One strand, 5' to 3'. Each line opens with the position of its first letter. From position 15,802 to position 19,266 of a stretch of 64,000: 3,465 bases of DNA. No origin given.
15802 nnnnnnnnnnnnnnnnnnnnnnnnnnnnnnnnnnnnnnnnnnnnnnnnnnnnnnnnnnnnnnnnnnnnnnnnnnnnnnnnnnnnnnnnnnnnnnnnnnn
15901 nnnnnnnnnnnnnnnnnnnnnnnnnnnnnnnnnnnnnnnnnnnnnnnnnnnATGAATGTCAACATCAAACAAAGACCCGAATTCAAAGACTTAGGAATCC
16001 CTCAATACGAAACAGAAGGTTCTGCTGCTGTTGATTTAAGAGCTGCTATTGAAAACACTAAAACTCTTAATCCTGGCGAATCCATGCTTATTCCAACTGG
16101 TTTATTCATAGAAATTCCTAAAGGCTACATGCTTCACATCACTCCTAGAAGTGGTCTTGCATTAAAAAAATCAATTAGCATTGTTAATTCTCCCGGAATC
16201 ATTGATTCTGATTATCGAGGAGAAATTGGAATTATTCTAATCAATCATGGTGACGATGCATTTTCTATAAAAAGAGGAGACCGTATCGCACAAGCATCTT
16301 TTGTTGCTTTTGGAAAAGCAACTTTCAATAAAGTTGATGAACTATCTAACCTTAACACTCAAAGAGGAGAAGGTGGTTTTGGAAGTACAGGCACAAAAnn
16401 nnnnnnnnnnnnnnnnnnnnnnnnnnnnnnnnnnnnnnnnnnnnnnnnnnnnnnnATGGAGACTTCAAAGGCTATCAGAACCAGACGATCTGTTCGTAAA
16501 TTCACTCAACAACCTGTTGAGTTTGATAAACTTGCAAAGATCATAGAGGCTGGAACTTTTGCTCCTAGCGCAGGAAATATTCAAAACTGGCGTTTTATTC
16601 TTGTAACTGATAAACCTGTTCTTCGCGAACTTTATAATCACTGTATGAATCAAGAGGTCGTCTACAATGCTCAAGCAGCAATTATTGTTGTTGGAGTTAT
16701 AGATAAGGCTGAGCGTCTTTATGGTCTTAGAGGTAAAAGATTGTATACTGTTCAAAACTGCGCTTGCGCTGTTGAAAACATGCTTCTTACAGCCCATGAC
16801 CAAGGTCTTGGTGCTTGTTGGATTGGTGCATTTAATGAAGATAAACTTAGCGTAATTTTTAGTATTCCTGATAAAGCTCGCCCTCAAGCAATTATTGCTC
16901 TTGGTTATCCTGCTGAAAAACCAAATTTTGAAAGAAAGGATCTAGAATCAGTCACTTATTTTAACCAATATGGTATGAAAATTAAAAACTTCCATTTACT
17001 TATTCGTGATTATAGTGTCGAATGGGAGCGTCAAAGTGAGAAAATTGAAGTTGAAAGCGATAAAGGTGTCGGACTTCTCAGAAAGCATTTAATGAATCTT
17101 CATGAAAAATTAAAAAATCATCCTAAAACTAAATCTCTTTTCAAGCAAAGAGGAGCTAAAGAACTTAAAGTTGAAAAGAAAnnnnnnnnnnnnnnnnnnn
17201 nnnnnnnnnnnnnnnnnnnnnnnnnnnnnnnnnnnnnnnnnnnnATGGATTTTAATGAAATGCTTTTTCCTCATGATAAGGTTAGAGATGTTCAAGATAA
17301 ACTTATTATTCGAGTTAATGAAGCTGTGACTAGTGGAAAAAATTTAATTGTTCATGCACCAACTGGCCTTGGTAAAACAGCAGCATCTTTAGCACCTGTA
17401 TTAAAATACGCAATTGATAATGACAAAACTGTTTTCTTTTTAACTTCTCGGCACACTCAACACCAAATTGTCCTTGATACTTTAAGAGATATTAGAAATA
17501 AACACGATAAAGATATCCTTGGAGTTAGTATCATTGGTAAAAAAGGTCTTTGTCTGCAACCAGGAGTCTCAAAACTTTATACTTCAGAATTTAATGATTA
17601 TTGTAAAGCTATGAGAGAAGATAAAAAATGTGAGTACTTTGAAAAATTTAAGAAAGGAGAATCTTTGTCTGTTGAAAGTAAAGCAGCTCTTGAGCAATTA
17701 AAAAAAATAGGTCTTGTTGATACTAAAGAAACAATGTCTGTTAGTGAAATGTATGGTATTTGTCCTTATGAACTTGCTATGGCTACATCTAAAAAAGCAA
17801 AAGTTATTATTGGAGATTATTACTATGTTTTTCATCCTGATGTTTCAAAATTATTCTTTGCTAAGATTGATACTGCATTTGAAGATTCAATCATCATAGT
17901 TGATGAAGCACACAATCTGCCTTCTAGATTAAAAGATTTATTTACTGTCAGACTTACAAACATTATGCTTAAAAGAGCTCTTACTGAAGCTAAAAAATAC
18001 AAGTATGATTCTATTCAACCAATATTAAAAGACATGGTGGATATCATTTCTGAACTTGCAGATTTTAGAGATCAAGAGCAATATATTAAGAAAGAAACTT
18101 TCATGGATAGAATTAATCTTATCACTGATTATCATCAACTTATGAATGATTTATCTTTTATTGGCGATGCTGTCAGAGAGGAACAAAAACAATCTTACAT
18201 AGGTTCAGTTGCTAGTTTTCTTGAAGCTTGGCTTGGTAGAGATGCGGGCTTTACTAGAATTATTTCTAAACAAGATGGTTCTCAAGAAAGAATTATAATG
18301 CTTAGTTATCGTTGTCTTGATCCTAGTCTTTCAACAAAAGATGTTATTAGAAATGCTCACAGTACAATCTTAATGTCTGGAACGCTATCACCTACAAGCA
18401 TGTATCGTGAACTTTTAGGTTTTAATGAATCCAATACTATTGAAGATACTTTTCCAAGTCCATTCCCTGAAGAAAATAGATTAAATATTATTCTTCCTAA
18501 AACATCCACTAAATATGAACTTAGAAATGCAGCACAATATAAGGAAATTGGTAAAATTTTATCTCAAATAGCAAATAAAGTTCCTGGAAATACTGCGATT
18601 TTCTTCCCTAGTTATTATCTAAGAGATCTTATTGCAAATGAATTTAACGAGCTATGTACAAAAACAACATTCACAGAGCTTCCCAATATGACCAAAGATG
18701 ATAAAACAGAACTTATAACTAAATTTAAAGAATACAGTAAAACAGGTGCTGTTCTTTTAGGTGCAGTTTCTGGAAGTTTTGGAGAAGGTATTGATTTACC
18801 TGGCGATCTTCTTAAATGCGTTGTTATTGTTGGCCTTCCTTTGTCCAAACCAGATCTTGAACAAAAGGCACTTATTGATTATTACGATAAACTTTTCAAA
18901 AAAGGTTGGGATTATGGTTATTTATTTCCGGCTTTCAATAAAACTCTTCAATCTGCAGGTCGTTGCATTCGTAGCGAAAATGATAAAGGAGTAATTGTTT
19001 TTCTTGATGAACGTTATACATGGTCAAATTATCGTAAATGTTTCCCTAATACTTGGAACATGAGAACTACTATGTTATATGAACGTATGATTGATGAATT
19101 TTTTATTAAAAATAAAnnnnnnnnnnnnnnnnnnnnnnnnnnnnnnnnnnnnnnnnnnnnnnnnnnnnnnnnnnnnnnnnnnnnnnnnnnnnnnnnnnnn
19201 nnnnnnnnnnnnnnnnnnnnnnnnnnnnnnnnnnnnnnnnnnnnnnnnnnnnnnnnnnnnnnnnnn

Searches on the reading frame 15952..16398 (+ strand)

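Call 77: search_protein_families(library=pfam, proteins=[window:15952-16398:+], max_evalue=0.00001)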
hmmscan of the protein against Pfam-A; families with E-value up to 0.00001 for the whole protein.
window:15952-16398:+ (149 aa): 2 families
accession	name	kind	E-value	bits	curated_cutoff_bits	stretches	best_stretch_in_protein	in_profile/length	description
PF00692.24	dUTPase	-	3.1e-30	105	22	1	16-147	5-129/129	dUTPase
PF22769.1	DCD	-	8.6e-08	32.9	27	1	35-117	69-150/153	dCTP deaminase-like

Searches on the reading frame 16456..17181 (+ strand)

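Call 77: search_protein_families(library=pfam, proteins=[window:16456-17181:+], max_evalue=0.00001)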
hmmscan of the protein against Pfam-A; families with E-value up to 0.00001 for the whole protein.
window:16456-17181:+ (242 aa): 2 families
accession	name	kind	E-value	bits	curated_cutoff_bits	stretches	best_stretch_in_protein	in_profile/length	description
PF00881.29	Nitroreductase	-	2.7e-35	122.5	23.5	1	7-151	1-167/167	Nitroreductase family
PF14512.11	TM1586_NiRdase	-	8.1e-17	62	27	1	105-171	87-153/215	Putative TM nitroreductase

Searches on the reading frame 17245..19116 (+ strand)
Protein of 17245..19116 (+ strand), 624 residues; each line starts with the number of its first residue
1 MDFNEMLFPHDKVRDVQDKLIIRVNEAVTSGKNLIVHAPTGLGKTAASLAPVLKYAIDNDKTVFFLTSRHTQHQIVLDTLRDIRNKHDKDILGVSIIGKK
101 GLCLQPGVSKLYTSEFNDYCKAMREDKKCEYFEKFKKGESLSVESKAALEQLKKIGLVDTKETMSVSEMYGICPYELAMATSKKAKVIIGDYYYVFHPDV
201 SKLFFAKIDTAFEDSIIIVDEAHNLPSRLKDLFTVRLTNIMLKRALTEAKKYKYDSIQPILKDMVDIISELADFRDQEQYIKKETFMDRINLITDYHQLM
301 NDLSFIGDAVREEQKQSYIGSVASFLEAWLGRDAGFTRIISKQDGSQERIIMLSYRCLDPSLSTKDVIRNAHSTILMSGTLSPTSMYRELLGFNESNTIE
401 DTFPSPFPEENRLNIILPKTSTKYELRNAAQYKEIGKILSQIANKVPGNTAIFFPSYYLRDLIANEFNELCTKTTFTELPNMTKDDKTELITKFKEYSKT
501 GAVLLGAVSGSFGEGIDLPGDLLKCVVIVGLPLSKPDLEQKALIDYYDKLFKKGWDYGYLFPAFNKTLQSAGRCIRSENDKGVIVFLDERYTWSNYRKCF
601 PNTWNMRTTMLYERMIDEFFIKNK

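Call 77: search_protein_families(library=pfam, proteins=[window:17245-19116:+], max_evalue=0.00001)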
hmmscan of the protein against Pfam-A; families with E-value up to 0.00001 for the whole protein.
window:17245-19116:+ (624 aa): 5 families
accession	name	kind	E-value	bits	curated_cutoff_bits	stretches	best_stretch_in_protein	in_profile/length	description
PF13307.12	Helicase_C_2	-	4.4e-43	147.7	25.3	1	440-605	2-168/170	Helicase C-terminal domain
PF06733.21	DEAD_2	-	3.8e-23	82.4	21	1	70-239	6-169/172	DEAD_2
PF06777.17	HBB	-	2.8e-15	56.9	30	1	283-424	49-188/190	Helical and beta-bridge domain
PF00270.35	DEAD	-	2.7e-08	34.2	26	1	26-76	9-62/167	DEAD/DEAH box helicase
PF04851.21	ResIII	-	5.1e-08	33.4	22.5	1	12-228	3-140/164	Type III restriction enzyme, res subunit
